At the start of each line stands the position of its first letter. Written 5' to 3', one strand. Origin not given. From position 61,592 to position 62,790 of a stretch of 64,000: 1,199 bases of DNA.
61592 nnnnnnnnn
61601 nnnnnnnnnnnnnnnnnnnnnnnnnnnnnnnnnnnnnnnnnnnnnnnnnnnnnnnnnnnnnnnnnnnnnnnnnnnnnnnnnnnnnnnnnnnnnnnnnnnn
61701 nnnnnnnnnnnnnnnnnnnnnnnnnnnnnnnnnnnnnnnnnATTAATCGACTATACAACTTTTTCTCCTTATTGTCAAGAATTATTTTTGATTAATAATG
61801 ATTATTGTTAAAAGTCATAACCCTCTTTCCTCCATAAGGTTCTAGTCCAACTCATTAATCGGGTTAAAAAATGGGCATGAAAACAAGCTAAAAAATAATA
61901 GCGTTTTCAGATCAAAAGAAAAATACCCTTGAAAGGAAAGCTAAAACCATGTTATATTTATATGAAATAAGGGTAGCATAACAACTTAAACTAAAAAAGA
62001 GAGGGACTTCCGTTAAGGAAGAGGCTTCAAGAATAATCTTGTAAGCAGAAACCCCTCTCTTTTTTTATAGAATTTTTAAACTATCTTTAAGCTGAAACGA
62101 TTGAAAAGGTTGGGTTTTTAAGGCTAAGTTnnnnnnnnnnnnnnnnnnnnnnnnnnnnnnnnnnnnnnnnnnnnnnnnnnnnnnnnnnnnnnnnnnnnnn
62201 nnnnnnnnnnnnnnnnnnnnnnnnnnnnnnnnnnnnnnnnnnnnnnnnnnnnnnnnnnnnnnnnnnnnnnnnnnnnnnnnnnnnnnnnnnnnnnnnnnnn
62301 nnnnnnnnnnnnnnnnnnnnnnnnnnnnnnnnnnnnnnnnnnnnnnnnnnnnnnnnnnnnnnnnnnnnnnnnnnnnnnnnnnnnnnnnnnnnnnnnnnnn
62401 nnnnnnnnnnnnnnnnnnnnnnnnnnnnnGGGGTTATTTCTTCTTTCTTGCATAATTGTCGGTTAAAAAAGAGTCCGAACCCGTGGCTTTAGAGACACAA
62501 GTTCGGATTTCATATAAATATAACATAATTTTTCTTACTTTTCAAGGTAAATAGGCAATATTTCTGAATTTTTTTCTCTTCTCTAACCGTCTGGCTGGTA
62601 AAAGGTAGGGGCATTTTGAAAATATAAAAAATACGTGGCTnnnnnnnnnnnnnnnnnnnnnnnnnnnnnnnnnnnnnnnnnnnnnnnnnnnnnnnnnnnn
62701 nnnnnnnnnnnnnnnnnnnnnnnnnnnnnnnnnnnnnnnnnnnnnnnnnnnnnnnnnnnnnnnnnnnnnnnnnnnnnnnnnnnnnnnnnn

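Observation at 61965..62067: Orphan ~100-nt structured RNA candidate antisense-oriented to all neighbouring genes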

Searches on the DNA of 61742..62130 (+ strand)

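Call 6: search_rna_families(source=window, start=61742, end=62130, threshold=evalue, max_evalue=10, show_alignments=3)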
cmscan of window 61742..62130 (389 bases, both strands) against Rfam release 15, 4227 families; matches with E-value up to 10: 12.
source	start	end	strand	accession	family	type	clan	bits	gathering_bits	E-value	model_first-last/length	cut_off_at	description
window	61991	62068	-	RF03836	mir-3547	Gene; miRNA;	-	31.1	77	0.00084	1-88/88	no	mir-3547 microRNA precursor family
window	61968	62089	+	RF04199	MIR6027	Gene; miRNA;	-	23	95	0.012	18-143/159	no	MIR6027 microRNA precursor family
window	61989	62072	-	RF00979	mir-553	Gene; miRNA;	-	21.3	82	0.14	1-62/62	no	mir-553 microRNA precursor family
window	61878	61945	+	RF02526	SSRC34_1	Gene; sRNA;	-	18.7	64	3.9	1-128/128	no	Streptococcus sRNA SSRC34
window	61994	62110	-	RF04182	GibS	Gene; sRNA;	-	18.6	115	2.9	1-142/142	no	GibS sRNA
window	61987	62075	-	RF00994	mir-1255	Gene; miRNA;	-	18.1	63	0.44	1-67/67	no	mir-1255 microRNA precursor family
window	61766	61840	+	RF00134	snoZ196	Gene; snRNA; snoRNA; CD-box;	CL00054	18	55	5.9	1-84/84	no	Small nucleolar RNA Z196/R39/R59 family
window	61992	62075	-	RF01490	rli51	Cis-reg;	-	17.1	48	2.4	1-121/121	no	Listeria snRNA rli51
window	61993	62065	-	RF03483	MIR319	Gene; miRNA;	-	16.7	54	0.88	1-92/92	no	MIR319 microRNA precursor family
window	62008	62083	-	RF02705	B_rapa_snoR775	Gene; snRNA; snoRNA; HACA-box;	-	16.7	64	8.2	1-127/127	no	Brassica rapa small nucleolar RNA 775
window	61859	61939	+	RF02236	asX2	Gene; sRNA;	-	13.6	70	4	1-87/87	no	Xanthomonas sRNA asX2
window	61999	62062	+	RF03517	MIR5225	Gene; miRNA;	-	12.4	72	7.8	1-126/126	no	MIR5225 microRNA precursor family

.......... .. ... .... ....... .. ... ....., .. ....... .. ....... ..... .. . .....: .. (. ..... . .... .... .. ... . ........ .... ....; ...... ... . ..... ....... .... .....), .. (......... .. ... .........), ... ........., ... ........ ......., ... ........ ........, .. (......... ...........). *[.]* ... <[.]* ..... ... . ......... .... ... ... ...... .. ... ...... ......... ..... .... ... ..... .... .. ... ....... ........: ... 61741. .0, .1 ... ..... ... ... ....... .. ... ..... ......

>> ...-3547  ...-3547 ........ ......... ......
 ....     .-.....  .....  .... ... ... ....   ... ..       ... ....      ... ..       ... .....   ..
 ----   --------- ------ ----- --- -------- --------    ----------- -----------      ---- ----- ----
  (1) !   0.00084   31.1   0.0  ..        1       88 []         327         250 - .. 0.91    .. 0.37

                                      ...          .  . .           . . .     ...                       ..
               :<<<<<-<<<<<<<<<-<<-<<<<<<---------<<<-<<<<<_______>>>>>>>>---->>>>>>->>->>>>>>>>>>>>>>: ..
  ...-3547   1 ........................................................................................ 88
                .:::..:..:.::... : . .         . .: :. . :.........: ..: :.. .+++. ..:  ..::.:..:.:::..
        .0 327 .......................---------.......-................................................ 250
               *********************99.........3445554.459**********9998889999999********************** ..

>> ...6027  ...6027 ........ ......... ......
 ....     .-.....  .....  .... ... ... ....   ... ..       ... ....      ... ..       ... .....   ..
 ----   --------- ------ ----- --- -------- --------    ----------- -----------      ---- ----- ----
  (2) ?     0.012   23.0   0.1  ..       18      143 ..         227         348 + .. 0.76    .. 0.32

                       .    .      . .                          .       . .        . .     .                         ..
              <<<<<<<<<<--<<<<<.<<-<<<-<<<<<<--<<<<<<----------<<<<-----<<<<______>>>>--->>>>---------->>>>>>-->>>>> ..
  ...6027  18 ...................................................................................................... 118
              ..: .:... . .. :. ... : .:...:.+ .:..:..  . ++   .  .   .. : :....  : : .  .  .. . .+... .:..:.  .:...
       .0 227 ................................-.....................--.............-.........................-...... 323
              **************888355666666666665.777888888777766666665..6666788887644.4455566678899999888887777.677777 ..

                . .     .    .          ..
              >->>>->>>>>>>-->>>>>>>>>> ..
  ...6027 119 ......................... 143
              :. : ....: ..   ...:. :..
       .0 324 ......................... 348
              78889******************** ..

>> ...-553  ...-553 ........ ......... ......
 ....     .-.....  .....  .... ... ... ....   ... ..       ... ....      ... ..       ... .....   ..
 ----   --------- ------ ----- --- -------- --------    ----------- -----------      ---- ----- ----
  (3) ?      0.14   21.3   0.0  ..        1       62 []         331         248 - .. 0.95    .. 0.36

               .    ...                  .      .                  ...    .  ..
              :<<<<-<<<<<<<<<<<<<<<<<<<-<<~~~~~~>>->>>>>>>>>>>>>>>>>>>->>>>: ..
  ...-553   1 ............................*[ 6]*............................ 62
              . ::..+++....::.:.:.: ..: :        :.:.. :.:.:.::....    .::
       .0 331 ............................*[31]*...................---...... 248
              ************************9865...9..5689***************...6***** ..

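Call 37: build_rna_model(alignment_id=A5)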
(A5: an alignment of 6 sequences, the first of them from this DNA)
Model R1 built from alignment A5 (6 sequences, 84 columns); structure: RNAalifold consensus.
model positions 82; base pairs 28; branch points 1; effective number of sequences 1.27; information 0.692 bits per position. Calibrated on 0.2 Mb of random sequence (short: E-values are rough).
structure used (alignment columns):
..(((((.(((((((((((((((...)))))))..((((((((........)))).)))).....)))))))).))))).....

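Call 38: search_with_rna_model(model_id=R1, sources=[window, L001, L002, L008, L012, L015, L016, L017, L018, L019, L020, L021, L022, L023, L024, L025, L026, L027, L028], max_evalue=10, show_alignments=0)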
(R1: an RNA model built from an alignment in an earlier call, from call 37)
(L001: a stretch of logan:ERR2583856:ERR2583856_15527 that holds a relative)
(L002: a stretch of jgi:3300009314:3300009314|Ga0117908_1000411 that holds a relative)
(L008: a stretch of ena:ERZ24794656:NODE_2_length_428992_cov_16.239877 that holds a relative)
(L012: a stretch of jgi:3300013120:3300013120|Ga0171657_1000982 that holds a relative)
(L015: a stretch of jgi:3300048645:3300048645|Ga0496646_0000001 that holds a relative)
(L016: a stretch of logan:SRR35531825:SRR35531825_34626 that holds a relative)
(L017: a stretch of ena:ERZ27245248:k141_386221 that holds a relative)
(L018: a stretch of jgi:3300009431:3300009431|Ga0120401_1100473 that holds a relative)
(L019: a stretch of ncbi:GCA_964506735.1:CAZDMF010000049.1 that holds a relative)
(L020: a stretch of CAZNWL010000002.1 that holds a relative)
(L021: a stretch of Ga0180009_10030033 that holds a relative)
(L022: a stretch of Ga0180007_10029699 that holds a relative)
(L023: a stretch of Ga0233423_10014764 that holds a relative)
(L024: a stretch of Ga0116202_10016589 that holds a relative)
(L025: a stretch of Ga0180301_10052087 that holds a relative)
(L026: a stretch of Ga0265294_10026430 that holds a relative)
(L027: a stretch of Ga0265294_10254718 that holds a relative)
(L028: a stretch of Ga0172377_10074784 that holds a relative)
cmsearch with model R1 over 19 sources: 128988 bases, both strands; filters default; matches with E-value up to 10: 15.
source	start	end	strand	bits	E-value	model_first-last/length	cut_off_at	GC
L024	778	861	-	98.4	1.4e-29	1-82/82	no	0.46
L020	2358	2441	-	98.2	1.5e-29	1-82/82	no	0.48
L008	2712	2793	-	96.7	5.2e-29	1-82/82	no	0.48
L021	1609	1688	-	94.3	3.3e-28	1-82/82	no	0.47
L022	1609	1688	-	94.3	3.3e-28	1-82/82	no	0.47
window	61991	62070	+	86.9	9.8e-26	1-82/82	no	0.38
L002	2699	2780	-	86.1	1.8e-25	1-82/82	no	0.5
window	61988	62067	-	30.3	9.6e-07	1-82/82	no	0.36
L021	1612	1691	+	29.1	2.4e-06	1-82/82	no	0.47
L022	1612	1691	+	29.1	2.4e-06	1-82/82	no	0.47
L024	781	864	+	27.5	8.2e-06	1-82/82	no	0.45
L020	2361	2444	+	26.7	1.5e-05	1-82/82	no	0.46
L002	2702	2783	+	25.6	3.6e-05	1-82/82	no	0.51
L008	2715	2795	+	20.1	0.0025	1-82/82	no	0.48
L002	2621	2664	+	16.5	0.041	1-82/82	no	0.43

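Call 48: search_with_rna_model(model_id=R1, sources=[L023, L025, L026, L027, L028, L029, L030, L031, L032, L033, L034, L035], max_evalue=10, filters=off, show_alignments=4)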
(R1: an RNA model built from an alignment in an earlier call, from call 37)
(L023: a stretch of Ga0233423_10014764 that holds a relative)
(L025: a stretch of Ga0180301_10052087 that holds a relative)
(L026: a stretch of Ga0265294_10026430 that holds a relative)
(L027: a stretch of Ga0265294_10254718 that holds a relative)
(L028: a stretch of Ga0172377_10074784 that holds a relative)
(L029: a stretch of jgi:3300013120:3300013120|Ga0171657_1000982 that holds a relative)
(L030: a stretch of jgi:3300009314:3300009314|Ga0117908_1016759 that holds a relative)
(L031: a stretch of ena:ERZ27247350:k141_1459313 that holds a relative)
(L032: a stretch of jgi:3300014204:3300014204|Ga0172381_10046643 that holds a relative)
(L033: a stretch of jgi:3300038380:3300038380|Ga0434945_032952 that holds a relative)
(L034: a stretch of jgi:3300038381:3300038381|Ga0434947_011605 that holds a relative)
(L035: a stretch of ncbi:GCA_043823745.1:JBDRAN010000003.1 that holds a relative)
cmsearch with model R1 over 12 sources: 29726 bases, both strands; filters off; matches with E-value up to 10: 40.
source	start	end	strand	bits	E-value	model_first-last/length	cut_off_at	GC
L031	1888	1928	-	15.4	0.022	1-82/82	no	0.32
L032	1888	1928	-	15.4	0.022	1-82/82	no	0.32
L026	708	739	+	13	0.14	1-82/82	no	0.22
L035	1773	1807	-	12.5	0.2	1-82/82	no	0.54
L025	275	304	-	11.8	0.34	1-82/82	no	0.23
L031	1895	1928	+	11.8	0.35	1-82/82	no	0.35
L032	1895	1928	+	11.8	0.35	1-82/82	no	0.35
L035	2742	2792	-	10.4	1.1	1-82/82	no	0.43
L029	1436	1483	+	9.7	1.8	1-82/82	no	0.5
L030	1436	1483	+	9.7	1.8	1-82/82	no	0.5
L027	243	263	+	9.1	2.7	1-82/82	no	0.19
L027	290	317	-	9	3.1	1-82/82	no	0.29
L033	516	571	-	8.9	3.2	1-82/82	no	0.21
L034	482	537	-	8.9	3.2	1-82/82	no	0.21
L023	228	290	+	8.9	3.4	1-82/82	no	0.41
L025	2283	2325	+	8.7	3.9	1-82/82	no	0.4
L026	2222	2256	+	8.6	4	1-82/82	no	0.14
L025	278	307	+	8.5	4.5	1-82/82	no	0.23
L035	1473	1491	+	8.5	4.7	1-82/82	no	0.05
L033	1940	2032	+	8.2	5.5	1-82/82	no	0.31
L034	1906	1998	+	8.2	5.5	1-82/82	no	0.31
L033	997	1068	+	8.2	5.8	1-82/82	no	0.25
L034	963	1034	+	8.2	5.8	1-82/82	no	0.25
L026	2003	2039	-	8.1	6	1-82/82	no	0.35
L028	1266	1286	+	8.1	6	1-82/82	no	0.19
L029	1249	1282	+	8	6.5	1-82/82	no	0.41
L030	1249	1282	+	8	6.5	1-82/82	no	0.41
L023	30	53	-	8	6.7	1-82/82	no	0.25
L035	736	810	+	7.9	7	1-82/82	no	0.4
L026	704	737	-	7.7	8.1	1-82/82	no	0.24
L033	1935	2029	-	7.7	8.3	1-82/82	no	0.31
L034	1901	1995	-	7.7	8.3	1-82/82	no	0.31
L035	1471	1489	-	7.7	8.5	1-82/82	no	0.05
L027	561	607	-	7.6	9.2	1-82/82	no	0.47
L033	526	554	+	7.6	9.3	1-82/82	no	0.21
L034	492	520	+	7.6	9.3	1-82/82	no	0.21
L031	1115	1136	-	7.5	9.5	1-82/82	no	0.27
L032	1115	1136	-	7.5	9.5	1-82/82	no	0.27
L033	83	122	+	7.5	9.9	1-82/82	no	0.2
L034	49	88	+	7.5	9.9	1-82/82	no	0.2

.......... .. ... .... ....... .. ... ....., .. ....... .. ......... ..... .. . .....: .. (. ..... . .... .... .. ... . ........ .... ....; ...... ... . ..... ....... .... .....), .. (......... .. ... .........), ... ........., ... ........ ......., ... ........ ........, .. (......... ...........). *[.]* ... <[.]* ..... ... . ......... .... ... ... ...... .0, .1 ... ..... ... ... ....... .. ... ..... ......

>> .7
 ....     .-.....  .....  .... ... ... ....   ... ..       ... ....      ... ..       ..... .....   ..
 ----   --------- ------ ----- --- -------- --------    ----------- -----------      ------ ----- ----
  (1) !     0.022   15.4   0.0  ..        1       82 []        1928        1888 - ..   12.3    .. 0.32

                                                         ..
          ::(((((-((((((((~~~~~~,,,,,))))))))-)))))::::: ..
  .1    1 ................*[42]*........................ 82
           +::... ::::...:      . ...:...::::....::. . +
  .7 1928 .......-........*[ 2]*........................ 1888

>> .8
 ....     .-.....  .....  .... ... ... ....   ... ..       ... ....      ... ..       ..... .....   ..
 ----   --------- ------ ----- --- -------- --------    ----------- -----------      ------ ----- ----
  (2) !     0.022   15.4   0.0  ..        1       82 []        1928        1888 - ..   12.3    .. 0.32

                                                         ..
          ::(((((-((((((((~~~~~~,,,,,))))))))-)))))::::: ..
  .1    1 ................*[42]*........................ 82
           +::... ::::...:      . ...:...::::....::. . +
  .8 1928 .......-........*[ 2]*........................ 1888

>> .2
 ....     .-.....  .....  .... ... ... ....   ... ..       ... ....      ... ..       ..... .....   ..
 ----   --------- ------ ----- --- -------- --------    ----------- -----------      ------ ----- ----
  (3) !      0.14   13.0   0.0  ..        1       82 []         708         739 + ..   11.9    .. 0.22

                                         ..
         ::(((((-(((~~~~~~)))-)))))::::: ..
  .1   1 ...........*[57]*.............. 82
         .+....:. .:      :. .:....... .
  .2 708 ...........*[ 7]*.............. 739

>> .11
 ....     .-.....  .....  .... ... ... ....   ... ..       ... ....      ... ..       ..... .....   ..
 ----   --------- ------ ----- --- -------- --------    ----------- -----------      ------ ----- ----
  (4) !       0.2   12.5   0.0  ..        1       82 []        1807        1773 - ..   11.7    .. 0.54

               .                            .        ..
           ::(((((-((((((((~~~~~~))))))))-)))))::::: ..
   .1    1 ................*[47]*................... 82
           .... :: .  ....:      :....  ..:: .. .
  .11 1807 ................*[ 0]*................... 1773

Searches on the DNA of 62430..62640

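Call 58: search_rna_families(source=window, start=62430, end=62640, threshold=evalue, max_evalue=5)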
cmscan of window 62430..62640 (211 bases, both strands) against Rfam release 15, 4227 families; matches with E-value up to 5: 6.
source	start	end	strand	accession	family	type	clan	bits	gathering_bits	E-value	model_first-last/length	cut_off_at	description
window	62463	62556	-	RF04177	BTnc201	Gene; sRNA;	-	23.5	105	0.031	1-99/99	no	Bacteroides sRNA BTnc201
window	62469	62574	-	RF00265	SNORA69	Gene; snRNA; snoRNA; HACA-box;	-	17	47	0.98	1-132/132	no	Small nucleolar RNA SNORA69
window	62558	62599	+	RF03056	RAGATH-35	Gene; sRNA;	-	15.1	38.9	2.3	1-87/87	no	RAGATH-35 RNA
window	62527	62637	-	RF00443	SNORA27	Gene; snRNA; snoRNA; HACA-box;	CL00032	14.3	64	2.9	1-127/127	no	Small nucleolar RNA SNORA27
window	62474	62507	-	RF00104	mir-10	Gene; miRNA;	-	13.4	47.5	2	18-56/74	no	mir-10 microRNA precursor family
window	62461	62586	-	RF00558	L20_leader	Cis-reg; leader;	-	13.1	58.7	4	1-127/127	no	Ribosomal protein L20 leader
